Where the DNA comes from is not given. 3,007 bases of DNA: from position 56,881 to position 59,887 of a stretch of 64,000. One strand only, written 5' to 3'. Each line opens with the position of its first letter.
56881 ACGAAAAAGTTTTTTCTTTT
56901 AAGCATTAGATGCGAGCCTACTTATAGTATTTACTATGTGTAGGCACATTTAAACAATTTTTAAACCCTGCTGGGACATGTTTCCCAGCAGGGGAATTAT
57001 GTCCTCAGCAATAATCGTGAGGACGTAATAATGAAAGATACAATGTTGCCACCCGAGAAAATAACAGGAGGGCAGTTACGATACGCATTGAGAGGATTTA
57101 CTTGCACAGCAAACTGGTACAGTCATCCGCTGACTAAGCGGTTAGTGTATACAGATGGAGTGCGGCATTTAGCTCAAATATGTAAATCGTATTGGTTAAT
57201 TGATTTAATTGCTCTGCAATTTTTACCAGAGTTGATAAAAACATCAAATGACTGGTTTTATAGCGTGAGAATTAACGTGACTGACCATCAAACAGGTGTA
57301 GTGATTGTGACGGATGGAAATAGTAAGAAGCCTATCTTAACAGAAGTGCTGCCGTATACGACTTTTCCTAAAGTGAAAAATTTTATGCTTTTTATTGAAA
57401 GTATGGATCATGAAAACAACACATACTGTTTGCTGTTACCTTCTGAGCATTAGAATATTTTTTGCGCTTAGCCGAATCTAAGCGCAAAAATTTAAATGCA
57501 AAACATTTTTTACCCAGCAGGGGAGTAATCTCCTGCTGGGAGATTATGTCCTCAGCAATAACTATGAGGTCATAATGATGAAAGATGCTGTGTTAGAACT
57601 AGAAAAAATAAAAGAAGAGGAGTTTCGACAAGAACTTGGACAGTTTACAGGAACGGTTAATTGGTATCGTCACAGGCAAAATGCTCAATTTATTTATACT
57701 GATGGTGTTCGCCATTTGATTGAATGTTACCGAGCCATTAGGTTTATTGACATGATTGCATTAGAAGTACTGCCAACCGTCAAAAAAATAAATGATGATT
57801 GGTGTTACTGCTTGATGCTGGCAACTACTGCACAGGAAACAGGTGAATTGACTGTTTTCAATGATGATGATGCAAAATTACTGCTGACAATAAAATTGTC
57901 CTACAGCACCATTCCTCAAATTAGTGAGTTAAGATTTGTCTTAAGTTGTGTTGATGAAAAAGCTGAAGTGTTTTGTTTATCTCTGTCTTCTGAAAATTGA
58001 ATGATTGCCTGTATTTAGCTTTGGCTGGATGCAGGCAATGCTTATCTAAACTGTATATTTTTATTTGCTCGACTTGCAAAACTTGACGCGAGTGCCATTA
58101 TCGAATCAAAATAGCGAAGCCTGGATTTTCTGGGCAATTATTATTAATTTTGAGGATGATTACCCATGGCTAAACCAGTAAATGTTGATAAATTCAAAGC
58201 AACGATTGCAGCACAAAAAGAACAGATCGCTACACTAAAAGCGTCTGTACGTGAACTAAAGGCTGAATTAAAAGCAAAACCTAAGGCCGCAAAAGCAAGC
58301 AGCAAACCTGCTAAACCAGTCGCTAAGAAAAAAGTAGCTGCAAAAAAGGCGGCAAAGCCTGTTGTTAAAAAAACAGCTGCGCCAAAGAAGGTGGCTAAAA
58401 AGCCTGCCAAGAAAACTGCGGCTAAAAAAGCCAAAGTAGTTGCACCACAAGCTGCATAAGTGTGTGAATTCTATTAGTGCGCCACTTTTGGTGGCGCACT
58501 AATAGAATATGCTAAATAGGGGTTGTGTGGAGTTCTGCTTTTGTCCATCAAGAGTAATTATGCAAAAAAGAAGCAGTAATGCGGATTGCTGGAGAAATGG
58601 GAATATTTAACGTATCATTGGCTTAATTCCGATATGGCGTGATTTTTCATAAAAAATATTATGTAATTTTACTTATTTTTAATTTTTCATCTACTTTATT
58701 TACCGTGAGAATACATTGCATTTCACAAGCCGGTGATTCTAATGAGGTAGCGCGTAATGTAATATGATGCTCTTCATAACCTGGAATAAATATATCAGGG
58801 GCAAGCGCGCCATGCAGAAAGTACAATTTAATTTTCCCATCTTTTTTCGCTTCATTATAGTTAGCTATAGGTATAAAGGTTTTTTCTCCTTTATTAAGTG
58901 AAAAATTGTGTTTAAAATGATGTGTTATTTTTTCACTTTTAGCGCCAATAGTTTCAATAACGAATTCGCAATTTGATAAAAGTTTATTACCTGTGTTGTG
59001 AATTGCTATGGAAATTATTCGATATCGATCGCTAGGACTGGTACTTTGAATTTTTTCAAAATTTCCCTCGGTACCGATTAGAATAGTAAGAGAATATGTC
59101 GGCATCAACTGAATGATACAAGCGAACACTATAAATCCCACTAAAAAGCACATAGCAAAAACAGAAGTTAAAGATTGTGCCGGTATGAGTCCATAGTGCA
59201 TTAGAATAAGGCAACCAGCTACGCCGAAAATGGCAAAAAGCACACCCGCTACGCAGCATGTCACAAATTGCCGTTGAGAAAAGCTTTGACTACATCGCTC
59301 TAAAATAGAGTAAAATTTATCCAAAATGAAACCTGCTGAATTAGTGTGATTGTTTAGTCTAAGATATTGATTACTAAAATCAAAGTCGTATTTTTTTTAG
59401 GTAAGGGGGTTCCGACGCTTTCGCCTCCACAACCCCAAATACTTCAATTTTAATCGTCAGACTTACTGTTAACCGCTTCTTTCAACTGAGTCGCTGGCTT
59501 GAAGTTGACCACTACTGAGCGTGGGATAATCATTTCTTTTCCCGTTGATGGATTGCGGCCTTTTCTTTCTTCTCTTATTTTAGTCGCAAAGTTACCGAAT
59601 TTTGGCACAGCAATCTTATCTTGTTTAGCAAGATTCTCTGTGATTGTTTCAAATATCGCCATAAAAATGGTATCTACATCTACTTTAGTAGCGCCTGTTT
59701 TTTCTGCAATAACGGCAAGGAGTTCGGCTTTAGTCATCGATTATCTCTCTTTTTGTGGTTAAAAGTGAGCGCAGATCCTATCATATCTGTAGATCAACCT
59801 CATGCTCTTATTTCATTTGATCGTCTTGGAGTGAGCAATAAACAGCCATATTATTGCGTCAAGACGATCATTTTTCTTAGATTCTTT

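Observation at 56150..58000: Four consecutive small genes, each preceded by a conserved double-hairpin leader whose second hairpin sequesters the Shine-Dalgarno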

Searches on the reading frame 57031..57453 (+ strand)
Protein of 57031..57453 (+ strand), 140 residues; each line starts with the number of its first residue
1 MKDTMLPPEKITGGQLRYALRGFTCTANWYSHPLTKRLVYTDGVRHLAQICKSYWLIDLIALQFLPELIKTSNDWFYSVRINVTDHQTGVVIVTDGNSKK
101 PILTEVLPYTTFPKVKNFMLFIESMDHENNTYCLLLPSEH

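Call 5: search_protein_families(library=pfam, proteins=[window:57031-57453:+], max_evalue=0.1)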
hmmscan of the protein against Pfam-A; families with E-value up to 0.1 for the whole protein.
window:57031-57453:+ (140 aa): 1 family
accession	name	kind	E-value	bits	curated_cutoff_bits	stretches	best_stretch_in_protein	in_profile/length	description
PF21781.2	DUF6876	-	2.4e-24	86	27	1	16-140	3-117/117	Family of unknown function (DUF6876)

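Call 13: find_homologous_proteins(query=window:57031-57453:+)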
Query window:57031-57453:+ (140 aa): 6 proteins with E <= 0.001 among 9 candidates.
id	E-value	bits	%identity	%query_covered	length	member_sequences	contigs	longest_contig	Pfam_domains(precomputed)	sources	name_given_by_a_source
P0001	8.3e-91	319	99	100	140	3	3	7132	PF21781.3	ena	-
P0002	8.4e-84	297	92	100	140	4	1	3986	PF21781.3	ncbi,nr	ncbi:MAG: hypothetical protein KBD83_09040 [Gammaproteobacteria bacterium]|nr:hypothetical protein [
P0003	5.1e-77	275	90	97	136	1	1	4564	PF21781.3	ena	-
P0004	2.9e-13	68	36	100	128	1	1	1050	PF21781.3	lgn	-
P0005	1.6e-12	65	36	93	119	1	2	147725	PF21781.3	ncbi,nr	ncbi:MAG: hypothetical protein KIT33_10305 [Candidatus Kapabacteria bacterium]|nr:hypothetical prote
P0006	3.1e-4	39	36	54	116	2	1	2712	PF21781.3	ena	-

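Call 14: find_encoding_contigs(protein=P0001, flank=6000)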
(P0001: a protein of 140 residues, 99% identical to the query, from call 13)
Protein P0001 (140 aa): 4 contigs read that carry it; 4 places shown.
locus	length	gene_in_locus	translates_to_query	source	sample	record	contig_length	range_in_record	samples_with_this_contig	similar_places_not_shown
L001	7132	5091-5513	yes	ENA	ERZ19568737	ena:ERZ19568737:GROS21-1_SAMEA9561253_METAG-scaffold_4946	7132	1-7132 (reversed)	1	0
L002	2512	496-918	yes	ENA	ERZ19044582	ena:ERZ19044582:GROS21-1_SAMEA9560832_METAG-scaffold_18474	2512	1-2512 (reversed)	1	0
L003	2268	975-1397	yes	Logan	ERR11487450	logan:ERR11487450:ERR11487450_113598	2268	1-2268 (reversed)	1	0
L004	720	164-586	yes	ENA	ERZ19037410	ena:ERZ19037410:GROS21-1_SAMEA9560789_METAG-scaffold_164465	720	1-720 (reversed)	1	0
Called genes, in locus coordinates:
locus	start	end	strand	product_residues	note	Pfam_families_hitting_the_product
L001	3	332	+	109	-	?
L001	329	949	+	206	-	-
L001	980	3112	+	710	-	PF01751:Toprim, PF01131:Topoisom_bac, PF01396:Zn_ribbon_Top1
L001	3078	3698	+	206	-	-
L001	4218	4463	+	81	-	-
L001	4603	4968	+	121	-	PF23864:DUF7222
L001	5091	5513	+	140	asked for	PF21781:DUF6876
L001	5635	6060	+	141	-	PF21781:DUF6876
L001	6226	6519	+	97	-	-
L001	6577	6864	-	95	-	PF00216:Bac_DNA_binding, PF18291:HU-HIG (weak)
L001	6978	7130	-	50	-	?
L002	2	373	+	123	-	?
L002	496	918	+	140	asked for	PF21781:DUF6876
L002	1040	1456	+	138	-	-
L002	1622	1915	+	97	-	-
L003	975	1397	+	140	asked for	PF21781:DUF6876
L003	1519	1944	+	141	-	PF21781:DUF6876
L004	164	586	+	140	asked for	PF21781:DUF6876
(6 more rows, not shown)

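Call 15: find_encoding_contigs(protein=P0002, flank=6000)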
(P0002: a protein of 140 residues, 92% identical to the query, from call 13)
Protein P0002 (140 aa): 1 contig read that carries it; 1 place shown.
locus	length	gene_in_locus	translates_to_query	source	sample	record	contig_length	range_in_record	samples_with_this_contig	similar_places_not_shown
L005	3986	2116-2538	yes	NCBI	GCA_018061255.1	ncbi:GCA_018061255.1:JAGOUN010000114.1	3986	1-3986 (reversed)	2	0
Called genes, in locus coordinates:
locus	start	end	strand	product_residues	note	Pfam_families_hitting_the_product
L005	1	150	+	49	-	PF01396:Zn_ribbon_Top1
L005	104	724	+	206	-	-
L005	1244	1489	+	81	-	-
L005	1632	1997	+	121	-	PF23864:DUF7222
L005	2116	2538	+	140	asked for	PF21781:DUF6876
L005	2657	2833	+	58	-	-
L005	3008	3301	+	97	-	-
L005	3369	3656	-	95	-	PF00216:Bac_DNA_binding, PF18291:HU-HIG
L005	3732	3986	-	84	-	?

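Call 16: find_encoding_contigs(protein=P0003, flank=6000)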
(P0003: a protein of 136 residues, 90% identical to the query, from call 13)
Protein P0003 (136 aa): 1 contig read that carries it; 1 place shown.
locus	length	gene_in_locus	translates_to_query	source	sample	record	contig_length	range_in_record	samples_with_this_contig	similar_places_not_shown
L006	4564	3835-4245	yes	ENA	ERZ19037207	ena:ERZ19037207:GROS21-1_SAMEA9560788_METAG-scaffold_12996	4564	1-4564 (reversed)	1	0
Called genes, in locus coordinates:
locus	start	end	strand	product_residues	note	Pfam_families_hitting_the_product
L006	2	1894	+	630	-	?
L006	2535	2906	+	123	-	PF00436:SSB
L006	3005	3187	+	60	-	-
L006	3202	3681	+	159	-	PF23864:DUF7222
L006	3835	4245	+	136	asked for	PF21781:DUF6876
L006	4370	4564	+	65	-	?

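Call 25: find_related_loci(query=A2, collection=genome_contigs, flank=6000)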
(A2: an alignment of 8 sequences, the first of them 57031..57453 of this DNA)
Query A2 (140 aa) in genome_contigs; peptide patterns used: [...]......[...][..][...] (x = any residue, [..] = any of these).
6 stretches matched a pattern; 2 encode a relative of the query (tblastn E <= 1e-3); 2 distinct loci.
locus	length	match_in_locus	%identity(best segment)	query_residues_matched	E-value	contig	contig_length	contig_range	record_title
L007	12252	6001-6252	37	26-113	6e-11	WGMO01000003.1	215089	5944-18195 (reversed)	MAG: Terrimonas sp. isolate RI_572 c_000000018299, whole genome shotgun sequence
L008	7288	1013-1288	30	38-140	5e-11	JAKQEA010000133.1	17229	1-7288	MAG: Bacteroidota bacterium isolate USDE_maxbin.081 k141_1416555, whole genome shotgun sequence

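Call 26: find_related_loci(query=A2, collection=viral_contigs, flank=5000)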
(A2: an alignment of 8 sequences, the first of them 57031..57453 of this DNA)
Query A2 (140 aa) in viral_contigs; peptide patterns used: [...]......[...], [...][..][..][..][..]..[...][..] (x = any residue, [..] = any of these).
53 stretches matched a pattern; 6 encode a relative of the query (tblastn E <= 1e-3); 6 distinct loci.
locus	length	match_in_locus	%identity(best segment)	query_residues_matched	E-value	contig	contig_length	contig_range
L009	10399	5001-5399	33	16-139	1e-12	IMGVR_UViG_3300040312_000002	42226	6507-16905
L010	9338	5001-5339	28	20-139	1e-12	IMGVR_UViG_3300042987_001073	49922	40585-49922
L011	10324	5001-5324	31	20-140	3e-12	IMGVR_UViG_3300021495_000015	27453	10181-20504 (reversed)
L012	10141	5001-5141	45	16-62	1e-9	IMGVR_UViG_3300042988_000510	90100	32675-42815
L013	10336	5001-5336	27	20-140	1e-7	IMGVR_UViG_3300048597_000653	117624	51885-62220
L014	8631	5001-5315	28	26-140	1e-6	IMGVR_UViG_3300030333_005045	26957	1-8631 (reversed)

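Call 29: find_related_loci(query=A2, collection=metagenome_contigs, flank=5000)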
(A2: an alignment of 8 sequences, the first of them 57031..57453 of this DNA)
Query A2 (140 aa) in metagenome_contigs; peptide patterns used: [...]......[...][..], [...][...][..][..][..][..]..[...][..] (x = any residue, [..] = any of these).
174 stretches matched a pattern; 75 encode a relative of the query (tblastn E <= 1e-3); 75 distinct loci.
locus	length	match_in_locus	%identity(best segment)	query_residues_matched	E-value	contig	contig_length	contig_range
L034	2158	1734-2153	94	1-140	2e-93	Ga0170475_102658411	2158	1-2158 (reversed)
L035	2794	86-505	91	1-140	1e-88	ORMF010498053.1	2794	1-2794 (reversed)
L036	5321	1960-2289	36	20-140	3e-17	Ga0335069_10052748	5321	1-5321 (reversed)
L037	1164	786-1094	32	26-140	3e-15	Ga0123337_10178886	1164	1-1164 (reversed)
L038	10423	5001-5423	36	7-140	7e-15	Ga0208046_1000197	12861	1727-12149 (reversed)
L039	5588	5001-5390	30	9-140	3e-14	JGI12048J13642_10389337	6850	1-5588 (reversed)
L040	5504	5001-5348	32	13-140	1e-13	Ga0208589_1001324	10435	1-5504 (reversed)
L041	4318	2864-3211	35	15-140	2e-13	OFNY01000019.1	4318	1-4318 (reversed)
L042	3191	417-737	33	26-140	3e-13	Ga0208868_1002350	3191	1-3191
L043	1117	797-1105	31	26-140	4e-13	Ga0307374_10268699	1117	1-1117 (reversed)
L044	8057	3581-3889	33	26-140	4e-13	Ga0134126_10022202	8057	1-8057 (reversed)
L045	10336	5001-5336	37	20-140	1e-12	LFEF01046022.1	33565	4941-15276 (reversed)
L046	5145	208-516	33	26-140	1e-12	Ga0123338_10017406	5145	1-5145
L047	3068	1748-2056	33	26-140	1e-12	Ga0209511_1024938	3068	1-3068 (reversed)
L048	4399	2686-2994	33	26-140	1e-12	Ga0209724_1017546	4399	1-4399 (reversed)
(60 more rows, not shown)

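Call 45: search_dna_similar(query=window:57031-57453:+, collection=plasmids, mode=protein, max_rows=15, max_evalue=0.001)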
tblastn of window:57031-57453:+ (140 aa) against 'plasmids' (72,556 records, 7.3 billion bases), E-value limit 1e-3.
Records with a match: 25; places in all: 28; records where one place covers at least 80% of the query: 24.
Best place of each record, by identity: <60% 25.
By first word of the organism name: Acaryochloris 9; Planktothrix 4; Acetobacter 3; Microcystis 1; Rhodovastum 1; Flagellimonas 1; Arenibacter 1; Methylomonas 1; Calothrix 1; Nostoc 1; and 2 more.
By predicted mobility (MOB-suite, as given by PLSDB): conjugative 12; non-mobilizable 8; mobilizable 5.
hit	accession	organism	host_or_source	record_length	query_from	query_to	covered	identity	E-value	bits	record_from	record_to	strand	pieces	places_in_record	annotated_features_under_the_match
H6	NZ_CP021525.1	Acetobacter ascendens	cell culture,food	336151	1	140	100%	34.7%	1e-9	62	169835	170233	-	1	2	DUF6876 family protein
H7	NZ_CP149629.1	Acetobacter sp. AC2005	whole organism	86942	1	140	100%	33.3%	2e-7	55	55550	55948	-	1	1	DUF6876 family protein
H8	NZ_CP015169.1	Acetobacter ascendens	single cell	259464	1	140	100%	31.7%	4e-7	55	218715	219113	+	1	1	DUF6876 family protein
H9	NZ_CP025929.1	Microcystis aeruginosa NIES-2481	cell culture,freshwater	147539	20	140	86%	36.5%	2e-8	59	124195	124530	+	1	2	DUF6876 family protein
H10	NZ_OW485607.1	Rhodovastum atsumiense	-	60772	17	140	89%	34.1%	5e-10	63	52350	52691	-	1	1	DUF6876 family protein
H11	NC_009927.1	Acaryochloris marina MBIC11017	-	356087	11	140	93%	32.4%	3e-6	52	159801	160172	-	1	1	DUF6876 family protein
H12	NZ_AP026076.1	Acaryochloris marina MBIC10699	cell culture,Ascidian, Diplosoma similis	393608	11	140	93%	32.4%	3e-6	52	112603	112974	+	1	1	DUF6876 family protein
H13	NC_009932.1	Acaryochloris marina MBIC11017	-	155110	11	140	93%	31.7%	9e-6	51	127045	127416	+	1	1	DUF6876 family protein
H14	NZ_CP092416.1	Flagellimonas marinaquae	Galaxea fascicularis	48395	15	140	90%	31.7%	1e-6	54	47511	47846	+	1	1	DUF6876 family protein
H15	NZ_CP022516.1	Arenibacter algicola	Skeletonema marinoi strain ST54,Cell ...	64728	15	140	90%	31.7%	1e-6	54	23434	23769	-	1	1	DUF6876 family protein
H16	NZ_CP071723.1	Acaryochloris sp. 'Moss Beach'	culture,intertidal zone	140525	11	140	93%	30.7%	7e-6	51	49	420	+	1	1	DUF6876 family protein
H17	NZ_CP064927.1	Acaryochloris marina S15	cell culture,surface of Pikea pinnata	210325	11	140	93%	30.7%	9e-6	51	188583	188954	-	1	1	DUF6876 family protein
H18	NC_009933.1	Acaryochloris marina MBIC11017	-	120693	11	140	93%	30.6%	6e-5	49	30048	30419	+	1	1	DUF6876 family protein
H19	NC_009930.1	Acaryochloris marina MBIC11017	-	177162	11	140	93%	30.2%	2e-5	49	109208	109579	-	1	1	DUF6876 family protein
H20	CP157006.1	Methylomonas sp. AM2-LC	-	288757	2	140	99%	27.7%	3e-6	52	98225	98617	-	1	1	record has no annotation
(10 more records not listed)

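Call 46: get_annotated_region(hit=H10, flank=7000)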
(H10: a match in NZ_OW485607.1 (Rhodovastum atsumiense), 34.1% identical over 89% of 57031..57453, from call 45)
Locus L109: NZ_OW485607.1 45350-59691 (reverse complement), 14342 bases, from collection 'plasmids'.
description: Rhodovastum atsumiense strain G2-11 plasmid RHOApf
organism: Rhodovastum atsumiense (NCBI taxid 504468)
taxonomy: Bacteria; Pseudomonadota; Alphaproteobacteria; Rhodospirillales; Acetobacteraceae; Rhodovastum; Rhodovastum atsumiense
host: -; source: -; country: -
typing (MOB-suite, as given by PLSDB): non-mobilizable
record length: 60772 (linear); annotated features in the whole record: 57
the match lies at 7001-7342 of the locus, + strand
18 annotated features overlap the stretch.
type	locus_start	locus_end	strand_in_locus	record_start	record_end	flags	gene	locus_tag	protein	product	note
CDS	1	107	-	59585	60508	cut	-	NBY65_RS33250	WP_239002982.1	tyrosine-type recombinase/integrase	GO:0015074 - DNA integration [Evidence IEA]; GO:0006310 - DNA recombination [Evidence IEA]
CDS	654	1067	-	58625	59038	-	-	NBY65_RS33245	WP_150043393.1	conjugal transfer protein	-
CDS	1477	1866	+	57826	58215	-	-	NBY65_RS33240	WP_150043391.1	hypothetical protein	-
CDS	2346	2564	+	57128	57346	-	-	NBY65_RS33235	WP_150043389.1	hypothetical protein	-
CDS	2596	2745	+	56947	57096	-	-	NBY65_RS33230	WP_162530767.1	hypothetical protein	-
CDS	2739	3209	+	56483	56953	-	-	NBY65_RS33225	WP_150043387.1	hypothetical protein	-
CDS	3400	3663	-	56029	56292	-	-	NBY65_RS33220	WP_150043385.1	hypothetical protein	-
CDS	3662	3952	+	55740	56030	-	-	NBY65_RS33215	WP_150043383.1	DUF1778 domain-containing protein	-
CDS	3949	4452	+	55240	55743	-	-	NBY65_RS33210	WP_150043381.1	GNAT family N-acetyltransferase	-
CDS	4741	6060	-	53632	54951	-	-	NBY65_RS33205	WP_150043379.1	hypothetical protein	-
CDS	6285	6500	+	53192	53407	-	-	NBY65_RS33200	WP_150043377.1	hypothetical protein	-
CDS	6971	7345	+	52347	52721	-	-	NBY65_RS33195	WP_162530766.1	DUF6876 family protein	-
CDS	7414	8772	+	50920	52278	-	-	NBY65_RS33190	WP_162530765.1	ParB/RepB/Spo0J family partition protein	-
CDS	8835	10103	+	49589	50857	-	-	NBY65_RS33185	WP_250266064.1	IS256 family transposase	-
CDS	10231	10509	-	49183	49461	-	-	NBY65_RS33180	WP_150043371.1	hypothetical protein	-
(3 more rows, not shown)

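Call 63: search_protein_families(library=padloc, proteins=[window:57031-57453:+, L034:971-1165:+], max_evalue=0.1)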
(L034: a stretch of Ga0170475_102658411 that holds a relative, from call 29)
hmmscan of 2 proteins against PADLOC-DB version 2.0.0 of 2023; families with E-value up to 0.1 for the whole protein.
window:57031-57453:+ (140 aa): 0 families

L034:971-1165:+ (64 aa): 0 families

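Call 64: search_protein_families(library=phrogs, proteins=[window:57031-57453:+, L034:971-1165:+], max_evalue=0.01)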
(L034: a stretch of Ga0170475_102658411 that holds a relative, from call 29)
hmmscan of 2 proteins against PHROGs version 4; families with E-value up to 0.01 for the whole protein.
window:57031-57453:+ (140 aa): 0 families

L034:971-1165:+ (64 aa): 0 families

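Call 65: search_solved_structures(query=A2, max_evalue=1)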
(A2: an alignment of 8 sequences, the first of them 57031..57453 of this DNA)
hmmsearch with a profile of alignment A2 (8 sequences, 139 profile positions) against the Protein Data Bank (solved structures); distinct sequences matched with E-value up to 1: 3.
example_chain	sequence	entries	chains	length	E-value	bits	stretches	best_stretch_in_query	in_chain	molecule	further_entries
9en5_A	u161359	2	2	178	0.022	18.2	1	82-130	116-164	Ubiquitin-conjugating enzyme E2 6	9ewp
9eyh_A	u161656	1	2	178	0.022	18.1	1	82-130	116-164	Ubiquitin-conjugating enzyme E2 6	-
9ww9_g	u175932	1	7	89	0.97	12.8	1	45-104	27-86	decoration protein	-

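Call 75: predict_structure(alignment_id=A6)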
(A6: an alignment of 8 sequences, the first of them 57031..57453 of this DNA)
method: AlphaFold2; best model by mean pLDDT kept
length: 140 residues; sequences in the alignment: 8
mean_pLDDT: 87.6   pTM: 0.82
mean pLDDT of the five models: 87.6, 87.0, 86.0, 81.3, 79.7
residues with pLDDT >= 90: 82; 70-90: 45; 50-70: 5; < 50: 8
segments of 3 or more residues with pLDDT < 50: 1-8
pLDDT, mean of each block of 10 residues (from residue 1): 47 83 87 96 94 94 93 89 92 83 93 90 92 92
secondary structure, 60 per line:
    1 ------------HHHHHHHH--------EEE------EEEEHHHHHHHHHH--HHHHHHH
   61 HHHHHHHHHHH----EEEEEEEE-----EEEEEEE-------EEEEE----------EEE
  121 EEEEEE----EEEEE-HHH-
elements in order: H13-20 E29-31 E38-41 H42-51 H54-71 E76-83 E89-95 E103-107 E118-126 E131-135

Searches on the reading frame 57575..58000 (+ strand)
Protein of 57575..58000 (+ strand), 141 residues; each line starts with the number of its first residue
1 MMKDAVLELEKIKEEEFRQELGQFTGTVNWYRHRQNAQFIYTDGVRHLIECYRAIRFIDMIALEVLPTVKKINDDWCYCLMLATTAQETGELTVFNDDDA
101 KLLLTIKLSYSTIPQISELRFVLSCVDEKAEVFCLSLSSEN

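Call 5: search_protein_families(library=pfam, proteins=[window:57575-58000:+], max_evalue=0.1)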
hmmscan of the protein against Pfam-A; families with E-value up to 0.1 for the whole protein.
window:57575-58000:+ (141 aa): 1 family
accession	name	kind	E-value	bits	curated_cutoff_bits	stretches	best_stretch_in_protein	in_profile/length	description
PF21781.2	DUF6876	-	1.3e-13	51.4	27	1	16-122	2-105/117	Family of unknown function (DUF6876)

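Call 63: search_protein_families(library=padloc, proteins=[window:57575-58000:+], max_evalue=0.1)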
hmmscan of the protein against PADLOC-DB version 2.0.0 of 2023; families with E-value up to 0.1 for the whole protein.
window:57575-58000:+ (141 aa): 0 families

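Call 64: search_protein_families(library=phrogs, proteins=[window:57575-58000:+], max_evalue=0.01)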
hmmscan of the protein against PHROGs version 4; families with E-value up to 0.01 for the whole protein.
window:57575-58000:+ (141 aa): 0 families

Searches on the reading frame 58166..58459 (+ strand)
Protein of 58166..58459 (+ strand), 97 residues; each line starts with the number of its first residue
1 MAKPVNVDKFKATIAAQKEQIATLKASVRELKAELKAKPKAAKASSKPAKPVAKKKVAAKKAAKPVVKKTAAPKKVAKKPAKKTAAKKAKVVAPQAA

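Call 5: search_protein_families(library=pfam, proteins=[window:58166-58459:+], max_evalue=0.1)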
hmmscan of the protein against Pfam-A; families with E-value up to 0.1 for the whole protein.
window:58166-58459:+ (97 aa): 2 families
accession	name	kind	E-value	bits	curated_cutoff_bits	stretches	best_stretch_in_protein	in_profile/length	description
PF04977.20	DivIC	-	0.0056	16.9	28.9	1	7-36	19-48/80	Septum formation initiator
PF04102.17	SlyX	-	0.0075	17.3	30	1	7-47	19-59/67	SlyX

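Call 63: search_protein_families(library=padloc, proteins=[window:58166-58459:+], max_evalue=0.1)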
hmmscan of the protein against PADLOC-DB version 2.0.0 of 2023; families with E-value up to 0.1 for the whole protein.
window:58166-58459:+ (97 aa): 0 families

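Call 64: search_protein_families(library=phrogs, proteins=[window:58166-58459:+], max_evalue=0.01)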
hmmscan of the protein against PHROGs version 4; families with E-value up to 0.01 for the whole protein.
window:58166-58459:+ (97 aa): 0 families

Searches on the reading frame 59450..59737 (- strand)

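Call 5: search_protein_families(library=pfam, proteins=[window:59450-59737:-], max_evalue=0.1)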
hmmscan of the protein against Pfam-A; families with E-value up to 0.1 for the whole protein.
window:59450-59737:- (95 aa): 5 families
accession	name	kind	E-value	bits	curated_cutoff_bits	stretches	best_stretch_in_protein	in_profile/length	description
PF00216.26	Bac_DNA_binding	-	7e-29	100.4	22.4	1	1-90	1-90/90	Bacterial DNA-binding protein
PF18291.6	HU-HIG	-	6.1e-08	33.2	26.2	1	2-92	33-121/125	HU domain fused to wHTH, Ig, or Glycine-rich motif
PF18174.6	HU-CCDC81_bac_1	-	0.014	15.7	26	1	29-82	5-54/59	CCDC81-like prokaryotic HU domain 1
PF14908.11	HU-CCDC81_euk_1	-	0.018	15.6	26.1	1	15-53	18-56/89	CCDC81 eukaryotic HU domain 1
PF10869.13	DUF2666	-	0.037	14.7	23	1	10-63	21-72/135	Domain of unknown function (DUF2666)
